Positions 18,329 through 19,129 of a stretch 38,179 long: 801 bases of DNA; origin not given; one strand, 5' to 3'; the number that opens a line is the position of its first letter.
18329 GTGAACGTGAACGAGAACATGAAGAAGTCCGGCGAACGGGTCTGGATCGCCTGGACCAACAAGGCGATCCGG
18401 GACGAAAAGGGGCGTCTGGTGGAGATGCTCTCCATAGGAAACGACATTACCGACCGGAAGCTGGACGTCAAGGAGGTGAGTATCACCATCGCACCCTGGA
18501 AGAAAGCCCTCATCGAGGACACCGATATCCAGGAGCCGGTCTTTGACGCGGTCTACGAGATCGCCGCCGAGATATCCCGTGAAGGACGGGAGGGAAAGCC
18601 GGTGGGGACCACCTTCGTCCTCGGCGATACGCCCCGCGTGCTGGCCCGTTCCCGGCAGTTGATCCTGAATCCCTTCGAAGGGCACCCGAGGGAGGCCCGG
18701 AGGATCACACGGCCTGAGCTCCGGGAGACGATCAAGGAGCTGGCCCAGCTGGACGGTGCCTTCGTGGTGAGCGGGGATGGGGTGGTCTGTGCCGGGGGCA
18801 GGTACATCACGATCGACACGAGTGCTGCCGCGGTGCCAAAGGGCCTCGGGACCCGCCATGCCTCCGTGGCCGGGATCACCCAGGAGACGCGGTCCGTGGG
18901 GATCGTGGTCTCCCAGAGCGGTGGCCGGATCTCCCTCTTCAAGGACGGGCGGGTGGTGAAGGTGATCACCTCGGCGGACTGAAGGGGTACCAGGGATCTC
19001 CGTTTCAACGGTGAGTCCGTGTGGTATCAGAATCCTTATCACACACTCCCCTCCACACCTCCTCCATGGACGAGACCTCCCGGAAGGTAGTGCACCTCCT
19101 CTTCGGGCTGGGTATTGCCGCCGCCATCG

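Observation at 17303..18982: Pseudo-receiver + 2 PAS + DAC-fold protein with RHR changed to RHA: sensory c-di-AMP cyclase or a repurposed DAC domain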

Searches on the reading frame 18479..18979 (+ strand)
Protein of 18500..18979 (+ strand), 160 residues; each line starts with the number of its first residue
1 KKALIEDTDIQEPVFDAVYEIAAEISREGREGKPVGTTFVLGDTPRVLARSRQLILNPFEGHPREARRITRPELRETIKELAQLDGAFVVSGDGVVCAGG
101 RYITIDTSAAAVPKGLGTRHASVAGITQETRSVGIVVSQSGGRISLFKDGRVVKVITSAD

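Call 14: search_protein_representatives(protein=window:18500-18979:+)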
Query: 160 residues. Proteins with E-value up to 0.001 (for the whole library): 1554; up to 1e-10: 885; up to 1e-30: 322. The best 150 are listed.
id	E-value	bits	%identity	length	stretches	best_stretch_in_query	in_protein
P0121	7.5e-77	272.5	86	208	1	13-160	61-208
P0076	1.3e-67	242.5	72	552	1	2-156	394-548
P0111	1.4e-64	232.6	72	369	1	2-157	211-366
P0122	9.2e-64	230.0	71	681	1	4-156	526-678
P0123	7.6e-59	214.0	66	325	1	3-156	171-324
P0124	3.8e-58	211.8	64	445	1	5-157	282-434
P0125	3.3e-57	208.7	64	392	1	4-154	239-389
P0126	9.7e-57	207.2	65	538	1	4-156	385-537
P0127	1.8e-56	206.3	62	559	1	3-156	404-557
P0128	1.4e-55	203.5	64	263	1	5-156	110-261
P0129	1.7e-55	203.2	61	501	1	3-157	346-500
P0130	1.8e-55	203.1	61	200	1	4-154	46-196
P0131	4.4e-54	198.6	63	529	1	3-154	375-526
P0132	5.3e-54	198.3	60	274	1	4-157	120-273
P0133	9.5e-54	197.5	63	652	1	3-154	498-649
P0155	1.7e-47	177.3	60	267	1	4-152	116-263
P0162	2.3e-46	173.5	58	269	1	5-153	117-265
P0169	9.4e-46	171.6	45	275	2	11-156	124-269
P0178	1.6e-41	157.9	55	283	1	14-156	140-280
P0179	2.2e-41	157.4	51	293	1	7-155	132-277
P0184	2.2e-40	154.1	52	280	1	8-153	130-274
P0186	3.2e-40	153.6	48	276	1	5-153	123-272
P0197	2.5e-39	150.7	51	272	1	14-154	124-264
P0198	2.5e-39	150.7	50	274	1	4-152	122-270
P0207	4.5e-38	146.7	49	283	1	13-154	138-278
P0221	2.5e-37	144.2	52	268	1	11-153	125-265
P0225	3.4e-37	143.8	48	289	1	10-156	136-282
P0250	3.6e-36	140.5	48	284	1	11-153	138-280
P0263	7.5e-36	139.4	45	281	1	9-154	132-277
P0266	8.5e-36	139.3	50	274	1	10-155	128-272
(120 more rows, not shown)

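Call 20: search_protein_families(library=ncbifam, proteins=[P0169, P0197, P0198, P0221, P0178, P0184, P0186, P0132, P0162, P0155], max_evalue=1e-10)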
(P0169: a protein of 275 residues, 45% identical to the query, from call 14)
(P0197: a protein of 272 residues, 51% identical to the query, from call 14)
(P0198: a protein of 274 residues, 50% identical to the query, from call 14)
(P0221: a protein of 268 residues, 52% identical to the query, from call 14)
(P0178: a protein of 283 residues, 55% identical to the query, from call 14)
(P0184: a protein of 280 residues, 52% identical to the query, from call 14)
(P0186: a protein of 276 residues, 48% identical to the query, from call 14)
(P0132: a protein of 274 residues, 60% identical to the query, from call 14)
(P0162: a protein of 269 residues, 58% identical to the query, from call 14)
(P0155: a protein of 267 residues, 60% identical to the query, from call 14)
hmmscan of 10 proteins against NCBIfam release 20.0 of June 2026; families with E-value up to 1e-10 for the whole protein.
P0169 (275 aa): 1 family
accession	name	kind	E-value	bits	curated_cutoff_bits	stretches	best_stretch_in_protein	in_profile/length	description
NF041371.1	Diadnylcyc_Halo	equivalog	2e-45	155.2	430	1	12-274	8-270/270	diadenylate cyclase DacZ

P0197 (272 aa): 1 family
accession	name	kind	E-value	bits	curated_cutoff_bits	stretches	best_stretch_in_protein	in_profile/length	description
NF041371.1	Diadnylcyc_Halo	equivalog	1.9e-42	145.5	430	1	103-269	106-268/270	diadenylate cyclase DacZ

P0198 (274 aa): 1 family
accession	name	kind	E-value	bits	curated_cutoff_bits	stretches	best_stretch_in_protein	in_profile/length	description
NF041371.1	Diadnylcyc_Halo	equivalog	3.5e-24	85.6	430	1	126-271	120-262/270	diadenylate cyclase DacZ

P0221 (268 aa): 1 family
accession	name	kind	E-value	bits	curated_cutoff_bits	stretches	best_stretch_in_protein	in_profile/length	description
NF041371.1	Diadnylcyc_Halo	equivalog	4.6e-30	104.9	430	1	71-268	63-265/270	diadenylate cyclase DacZ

P0178 (283 aa): 1 family
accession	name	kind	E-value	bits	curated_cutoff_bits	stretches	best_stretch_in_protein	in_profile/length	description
NF041371.1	Diadnylcyc_Halo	equivalog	3e-32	112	430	1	91-279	76-264/270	diadenylate cyclase DacZ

P0184 (280 aa): 1 family
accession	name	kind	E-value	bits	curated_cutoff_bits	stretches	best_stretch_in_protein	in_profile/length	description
NF041371.1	Diadnylcyc_Halo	equivalog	5.9e-34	117.6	430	1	72-279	63-267/270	diadenylate cyclase DacZ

P0186 (276 aa): 1 family
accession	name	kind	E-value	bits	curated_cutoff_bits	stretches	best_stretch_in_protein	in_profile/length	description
NF041371.1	Diadnylcyc_Halo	equivalog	2.8e-42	144.9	430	1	73-274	66-264/270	diadenylate cyclase DacZ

P0132 (274 aa): 1 family
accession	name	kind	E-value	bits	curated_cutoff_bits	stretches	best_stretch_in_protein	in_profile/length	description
NF041371.1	Diadnylcyc_Halo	equivalog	3.2e-39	134.9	430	1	120-274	116-267/270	diadenylate cyclase DacZ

P0162 (269 aa): 1 family
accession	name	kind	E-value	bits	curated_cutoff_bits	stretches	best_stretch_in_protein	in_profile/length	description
NF041371.1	Diadnylcyc_Halo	equivalog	4.3e-37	127.9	430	1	120-267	120-264/270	diadenylate cyclase DacZ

P0155 (267 aa): 1 family
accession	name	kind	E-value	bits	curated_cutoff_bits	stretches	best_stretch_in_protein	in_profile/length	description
NF041371.1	Diadnylcyc_Halo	equivalog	1.8e-30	106.2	430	1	114-262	114-260/270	diadenylate cyclase DacZ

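Call 36: find_related_loci(query=A2, collection=genome_contigs, flank=10000)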
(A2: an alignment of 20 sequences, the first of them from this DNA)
Query A2 (160 aa) in genome_contigs; peptide patterns used: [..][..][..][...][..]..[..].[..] (x = any residue, [..] = any of these).
600 stretches matched a pattern (row limit reached: there are more); 581 encode a relative of the query (tblastn E <= 1e-3); the best 80 are kept; 80 distinct loci.
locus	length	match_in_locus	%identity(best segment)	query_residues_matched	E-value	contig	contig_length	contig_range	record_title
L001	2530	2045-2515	68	2-158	1e-71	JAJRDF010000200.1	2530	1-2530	MAG: Methanomicrobiales archaeon isolate OWC_0083 OWC_0083_scaffold_85576, whole genome shotgun sequence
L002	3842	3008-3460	71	4-154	5e-70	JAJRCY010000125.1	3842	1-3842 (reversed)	MAG: Methanomicrobiales archaeon isolate OWC_0076 OWC_0076_scaffold47730, whole genome shotgun sequence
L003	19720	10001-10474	66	3-160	1e-69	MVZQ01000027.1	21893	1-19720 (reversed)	MAG: Euryarchaeota archaeon ADurb.BinA087 BWY93_contig000027, whole genome shotgun sequence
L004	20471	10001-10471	67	1-157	9e-68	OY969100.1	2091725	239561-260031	MAG: uncultured Methanomicrobiales archaeon isolate MFD10007.bin.c.6 genome assembly, chromosome: 1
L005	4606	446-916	62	1-157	8e-66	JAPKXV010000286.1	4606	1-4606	MAG: Methanoregula sp. isolate LacPavin_0419_WC90_MAG_52_8 LacPavin_0419_WC90_scaffold_1065097, whole genome shotgun seq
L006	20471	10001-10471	62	1-157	3e-65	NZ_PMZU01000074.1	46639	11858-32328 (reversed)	MAG: Methanoregula sp. isolate fen_34 73.20110800_E3D.97_contig_8056, whole genome shotgun sequence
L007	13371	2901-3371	63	1-157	3e-65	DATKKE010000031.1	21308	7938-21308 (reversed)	MAG TPA_asm: Methanoregulaceae archaeon isolate SMAG_U14649 k141_1317942, whole genome shotgun sequence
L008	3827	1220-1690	62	1-157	2e-65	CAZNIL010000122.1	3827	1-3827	MAG TPA_asm: uncultured Methanoregula sp. isolate SRP178699_co1_429 genome assembly, contig: NODE_37076_length_3827_cov_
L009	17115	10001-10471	64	1-157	1e-65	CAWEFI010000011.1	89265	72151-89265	MAG: uncultured Methanoregulaceae archaeon isolate MFD01112.bin.2.61 genome assembly, contig: contig_16272, whole genome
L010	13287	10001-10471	62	1-157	3e-65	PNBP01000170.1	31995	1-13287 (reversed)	MAG: Methanoregula sp. isolate fen_60 73.20120700_E1X.21_contig_10502, whole genome shotgun sequence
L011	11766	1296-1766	62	1-157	6e-65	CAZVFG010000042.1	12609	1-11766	MAG TPA_asm: uncultured Methanoregula sp. isolate binchicken_co103_154 genome assembly, contig: NODE_5361_length_12609_c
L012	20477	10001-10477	65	1-159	2e-64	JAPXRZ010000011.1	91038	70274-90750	MAG: Methanolinea sp. isolate binned_ad_9.15 NODE_213_length_91038_cov_5.507034, whole genome shotgun sequence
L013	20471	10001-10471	63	1-157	3e-64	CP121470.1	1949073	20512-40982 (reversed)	MAG: Methanoregula sp. SKADARSKE-2 chromosome, complete genome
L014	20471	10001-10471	61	1-157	4e-64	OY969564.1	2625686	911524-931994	MAG: uncultured Methanoregulaceae archaeon isolate MFD02138.bin.c.1 genome assembly, chromosome: 1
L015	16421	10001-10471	61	1-157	9e-64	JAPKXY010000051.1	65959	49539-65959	MAG: Methanoregula sp. isolate LacPavin_0920_SED4_MAG_53_17 LacPavin_0920_SED4_scaffold_2513379, whole genome shotgun se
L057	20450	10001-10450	59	8-157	5e-55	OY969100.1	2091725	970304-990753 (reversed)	MAG: uncultured Methanomicrobiales archaeon isolate MFD10007.bin.c.6 genome assembly, chromosome: 1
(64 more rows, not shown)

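Call 43: list_cluster_members(proteins=[P0179, P0225, P0184, P0250, P0266, P0169, P0197, P0186, P0263, P0207])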
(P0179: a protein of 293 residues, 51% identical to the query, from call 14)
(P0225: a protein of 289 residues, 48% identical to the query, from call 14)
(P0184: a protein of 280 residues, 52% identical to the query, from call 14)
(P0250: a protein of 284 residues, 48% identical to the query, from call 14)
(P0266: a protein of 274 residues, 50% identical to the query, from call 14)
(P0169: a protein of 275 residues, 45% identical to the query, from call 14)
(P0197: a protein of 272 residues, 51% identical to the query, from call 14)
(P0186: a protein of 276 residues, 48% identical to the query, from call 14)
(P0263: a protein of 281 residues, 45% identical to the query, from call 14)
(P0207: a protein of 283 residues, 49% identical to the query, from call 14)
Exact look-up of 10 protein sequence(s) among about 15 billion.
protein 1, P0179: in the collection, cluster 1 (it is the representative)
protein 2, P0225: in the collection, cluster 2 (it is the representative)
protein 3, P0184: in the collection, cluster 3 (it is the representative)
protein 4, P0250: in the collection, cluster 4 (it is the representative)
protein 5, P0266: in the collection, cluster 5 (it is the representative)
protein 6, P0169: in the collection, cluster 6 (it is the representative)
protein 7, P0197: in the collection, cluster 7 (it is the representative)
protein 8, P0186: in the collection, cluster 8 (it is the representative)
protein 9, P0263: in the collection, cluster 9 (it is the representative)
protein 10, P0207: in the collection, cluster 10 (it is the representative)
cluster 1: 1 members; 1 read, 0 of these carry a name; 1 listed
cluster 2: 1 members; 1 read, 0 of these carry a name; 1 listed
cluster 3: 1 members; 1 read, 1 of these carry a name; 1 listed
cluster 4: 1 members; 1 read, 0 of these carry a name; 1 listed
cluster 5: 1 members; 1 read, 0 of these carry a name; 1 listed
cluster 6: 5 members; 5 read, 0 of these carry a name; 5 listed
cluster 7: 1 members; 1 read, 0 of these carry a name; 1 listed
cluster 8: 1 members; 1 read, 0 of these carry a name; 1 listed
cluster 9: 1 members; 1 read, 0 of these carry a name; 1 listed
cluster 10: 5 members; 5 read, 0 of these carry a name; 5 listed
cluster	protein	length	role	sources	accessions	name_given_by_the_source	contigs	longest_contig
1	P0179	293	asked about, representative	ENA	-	-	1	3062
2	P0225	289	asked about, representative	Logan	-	-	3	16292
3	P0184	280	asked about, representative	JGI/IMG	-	DNA integrity scanning protein DisA with diadenylate cyclase activity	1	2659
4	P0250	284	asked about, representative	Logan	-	-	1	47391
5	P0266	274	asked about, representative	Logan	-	-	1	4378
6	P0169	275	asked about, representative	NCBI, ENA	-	-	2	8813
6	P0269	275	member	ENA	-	-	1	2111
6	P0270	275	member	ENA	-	-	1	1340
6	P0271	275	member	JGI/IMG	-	-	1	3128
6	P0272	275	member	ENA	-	-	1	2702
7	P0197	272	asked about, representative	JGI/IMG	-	-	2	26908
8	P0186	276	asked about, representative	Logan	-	-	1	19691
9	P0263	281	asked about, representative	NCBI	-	-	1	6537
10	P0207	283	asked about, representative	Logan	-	-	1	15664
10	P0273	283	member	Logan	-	-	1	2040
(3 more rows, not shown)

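Call 45: search_protein_families(library=ncbifam, proteins=[window:18500-18979:+], max_evalue=0.01)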
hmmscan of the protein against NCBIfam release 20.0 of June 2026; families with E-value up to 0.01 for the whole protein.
seq(160 aa): 5 families
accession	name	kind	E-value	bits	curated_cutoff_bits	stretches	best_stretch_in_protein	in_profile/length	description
NF041371.1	Diadnylcyc_Halo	equivalog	2.3e-33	115.7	430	1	11-153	123-262/270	diadenylate cyclase DacZ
TIGR00159.1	TIGR00159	equivalog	1.3e-08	34.5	188.8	1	85-158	169-239/254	diadenylate cyclase CdaA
NF038327.1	c-di-AMP_CdaM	exception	6.9e-07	29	225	1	84-155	108-177/196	diadenylate cyclase CdaM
NF038328.1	c-di-AMP_CdaS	exception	7.2e-07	29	225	1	85-153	122-188/191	sporulation-specific diadenylate cyclase CdaS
NF010009.0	PRK13482.1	equivalog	3.2e-06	26.5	201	1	77-152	64-138/357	DNA integrity scanning diadenylate cyclase DisA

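Call 58: predict_structure(alignment_id=A4)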
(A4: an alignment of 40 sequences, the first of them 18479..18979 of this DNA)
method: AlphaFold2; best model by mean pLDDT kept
length: 167 residues; sequences in the alignment: 40
mean_pLDDT: 88.4   pTM: 0.88
mean pLDDT of the five models: 88.4, 87.2, 87.0, 86.3, 85.3
residues with pLDDT >= 90: 101; 70-90: 53; 50-70: 12; < 50: 1
segments of 3 or more residues with pLDDT < 50: none
pLDDT, mean of each block of 10 residues (from residue 1): 79 94 96 91 93 87 80 91 91 93 90 72 87 93 90 95 79
secondary structure, 60 per line:
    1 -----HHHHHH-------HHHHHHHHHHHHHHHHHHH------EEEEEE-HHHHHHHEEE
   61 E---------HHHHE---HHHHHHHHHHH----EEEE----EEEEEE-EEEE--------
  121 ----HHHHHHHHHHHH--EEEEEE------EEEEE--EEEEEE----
elements in order: H6-11 H19-37 E44-49 H51-57 E58-61 H71-74 H79-89 E94-97 E102-107 E109-112 H125-136 E139-144 E151-155 E158-163

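Call 62: fold_search(model_id=the predicted structure, library=pdb)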
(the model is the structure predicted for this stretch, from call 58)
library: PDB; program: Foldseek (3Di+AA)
matches with E <= 10: 413; with E <= 0.001: 70
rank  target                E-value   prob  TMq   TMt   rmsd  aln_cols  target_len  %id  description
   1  9y9y_H                1.1e-07  1.00  0.59  0.50   5.0       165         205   20  Crystal structure of DNA integrity scanning protein DisA from Mycobacterium tuberculosis in complex with cyclic di-AMP (released 2025-09-24)
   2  9y4s_F                5.2e-07  1.00  0.60  0.35   5.0       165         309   20  Crystal structure of DNA integrity scanning protein (DisA) from Mycobacterium tuberculosis in complex with cyclic di-A (released 2025-09-17)
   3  6hvm_B                5.5e-07  1.00  0.47  0.50   4.8       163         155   20  Structural characterization of CdaA-APO (released 2019-06-05)
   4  8s4c_B                8.2e-07  1.00  0.48  0.50   7.6       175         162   19  CdaA-H04 complex (released 2024-06-19)
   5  7y0d_A                9.3e-07  1.00  0.61  0.32   4.2       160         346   21  Cryo-EM structure of the Mycobacterium smegmatis DNA integrity scanning protein (MsDisA). (released 2023-02-08)
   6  9y4s_E                9.3e-07  1.00  0.59  0.34   4.7       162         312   20  Crystal structure of DNA integrity scanning protein (DisA) from Mycobacterium tuberculosis in complex with cyclic di-A (released 2025-09-17)
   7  9y4s_H                9.3e-07  1.00  0.59  0.32   5.1       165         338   20  Crystal structure of DNA integrity scanning protein (DisA) from Mycobacterium tuberculosis in complex with cyclic di-A (released 2025-09-17)
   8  8c4n_B                1.0e-06  1.00  0.55  0.56   4.5       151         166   25  CdaA-AMP complex (released 2023-06-07)
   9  6gyx_B                1.1e-06  1.00  0.47  0.50   7.6       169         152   18  Crystal structure of DacA from Staphylococcus aureus in complex with ApCpp (released 2019-01-23)
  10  2fb5_A                1.1e-06  1.00  0.64  0.53   3.5       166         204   18  Structural Genomics; The crystal structure of the hypothetical membrane spanning protein from Bacillus cereus (released 2006-01-24)
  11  8s45_B                1.4e-06  1.00  0.50  0.53   5.6       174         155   20  CdaA-E05 complex (released 2024-06-19)
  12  9y4s_B                1.6e-06  1.00  0.59  0.31   4.7       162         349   20  Crystal structure of DNA integrity scanning protein (DisA) from Mycobacterium tuberculosis in complex with cyclic di-A (released 2025-09-17)
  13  9y9y_C                1.7e-06  1.00  0.61  0.34   4.5       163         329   21  Crystal structure of DNA integrity scanning protein DisA from Mycobacterium tuberculosis in complex with cyclic di-AMP (released 2025-09-24)
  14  8c4j_B                1.8e-06  1.00  0.53  0.57   4.8       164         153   21  CdaA-compound 4 complex (released 2023-06-07)
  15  6gyw_B                1.8e-06  1.00  0.51  0.55   6.4       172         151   17  Crystal structure of DacA from Staphylococcus aureus (released 2019-01-23)
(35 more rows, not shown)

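Call 73: search_dna_similar(query=window:18500-18979:+, collection=plasmids, mode=protein, max_evalue=0.00001, max_rows=30)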
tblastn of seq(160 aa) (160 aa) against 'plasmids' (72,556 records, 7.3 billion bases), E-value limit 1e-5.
Records with a match: 2; places in all: 2; records where one place covers at least 80% of the query: 2.
Best place of each record, by identity: <60% 2.
By first word of the organism name: Haladaptatus 2.
By predicted mobility (MOB-suite, as given by PLSDB): non-mobilizable 2.
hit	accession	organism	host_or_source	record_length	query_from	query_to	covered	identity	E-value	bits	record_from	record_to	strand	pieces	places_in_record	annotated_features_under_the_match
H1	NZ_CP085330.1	Haladaptatus salinisoli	cell culture,saline soil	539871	18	157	88%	37.9%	4e-24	103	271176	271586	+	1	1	dacZ: diadenylate cyclase DacZ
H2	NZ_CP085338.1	Haladaptatus halobius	cell culture,saline soil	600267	20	153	84%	38.5%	1e-22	100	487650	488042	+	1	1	dacZ: diadenylate cyclase DacZ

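Call 74: get_annotated_region(hit=H1, flank=1500)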
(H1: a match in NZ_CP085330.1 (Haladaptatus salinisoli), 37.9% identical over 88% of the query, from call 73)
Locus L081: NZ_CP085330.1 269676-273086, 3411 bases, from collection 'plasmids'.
description: Haladaptatus salinisoli strain PSR8 plasmid unnamed3, complete sequence
organism: Haladaptatus salinisoli (NCBI taxid 2884876)
taxonomy: Archaea; Euryarchaeota; Halobacteria; Halobacteriales; Haladaptataceae; Haladaptatus; Haladaptatus salinisoli
host: -; source: cell culture,saline soil; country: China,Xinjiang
typing (MOB-suite, as given by PLSDB): non-mobilizable
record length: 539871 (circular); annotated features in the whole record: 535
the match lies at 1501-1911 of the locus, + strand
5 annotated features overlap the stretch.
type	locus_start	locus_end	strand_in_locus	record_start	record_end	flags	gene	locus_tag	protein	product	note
CDS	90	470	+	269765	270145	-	-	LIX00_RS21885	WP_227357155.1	DUF1428 domain-containing protein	-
CDS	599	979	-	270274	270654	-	-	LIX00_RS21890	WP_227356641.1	nuclear transport factor 2 family protein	-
CDS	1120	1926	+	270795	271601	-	dacZ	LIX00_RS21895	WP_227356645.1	diadenylate cyclase DacZ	GO:0019932 - second-messenger-mediated signaling [Evidence IEA]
CDS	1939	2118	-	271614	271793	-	-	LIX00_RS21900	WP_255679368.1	DUF2061 domain-containing protein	-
CDS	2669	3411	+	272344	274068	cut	-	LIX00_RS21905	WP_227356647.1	L-lactate permease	-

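Call 75: get_annotated_region(hit=H2, flank=1500)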
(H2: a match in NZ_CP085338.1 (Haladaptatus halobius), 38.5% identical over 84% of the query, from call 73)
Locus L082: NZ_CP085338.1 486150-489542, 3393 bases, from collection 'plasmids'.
description: Haladaptatus halobius strain PSR5 plasmid unnamed2, complete sequence
organism: Haladaptatus halobius (NCBI taxid 2884875)
taxonomy: Archaea; Euryarchaeota; Halobacteria; Halobacteriales; Haladaptataceae; Haladaptatus; Haladaptatus halobius
host: -; source: cell culture,saline soil; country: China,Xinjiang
typing (MOB-suite, as given by PLSDB): non-mobilizable
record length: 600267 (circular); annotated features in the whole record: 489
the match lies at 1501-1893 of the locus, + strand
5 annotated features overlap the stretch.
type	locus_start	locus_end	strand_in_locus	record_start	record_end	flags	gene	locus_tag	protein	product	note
CDS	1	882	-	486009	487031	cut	-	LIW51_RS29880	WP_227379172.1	lysylphosphatidylglycerol synthase transmembrane domain-containing protein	-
CDS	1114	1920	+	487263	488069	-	dacZ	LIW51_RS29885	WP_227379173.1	diadenylate cyclase DacZ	GO:0019932 - second-messenger-mediated signaling [Evidence IEA]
CDS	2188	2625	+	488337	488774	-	-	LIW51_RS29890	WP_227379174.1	SWIM zinc finger family protein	-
CDS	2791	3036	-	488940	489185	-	-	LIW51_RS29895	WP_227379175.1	MoaD/ThiS family protein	-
CDS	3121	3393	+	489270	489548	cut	-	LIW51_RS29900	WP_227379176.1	ubiquitin-like small modifier protein 1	-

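Call 77: search_protein_families(library=ncbifam, proteins=[L081:1120-1923:+, L082:1114-1917:+], max_evalue=1e-10)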
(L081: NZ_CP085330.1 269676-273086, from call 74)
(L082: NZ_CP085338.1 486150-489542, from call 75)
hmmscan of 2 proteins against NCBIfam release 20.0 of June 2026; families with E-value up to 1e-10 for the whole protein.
L081:1120-1923:+ (268 aa): 1 family
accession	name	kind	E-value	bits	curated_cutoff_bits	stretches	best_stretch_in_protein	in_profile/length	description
NF041371.1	Diadnylcyc_Halo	equivalog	3.1e-135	449.8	430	1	1-268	1-270/270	diadenylate cyclase DacZ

L082:1114-1917:+ (268 aa): 1 family
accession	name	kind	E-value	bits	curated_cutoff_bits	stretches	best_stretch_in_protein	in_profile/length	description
NF041371.1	Diadnylcyc_Halo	equivalog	8.4e-133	441.8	430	1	1-268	1-270/270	diadenylate cyclase DacZ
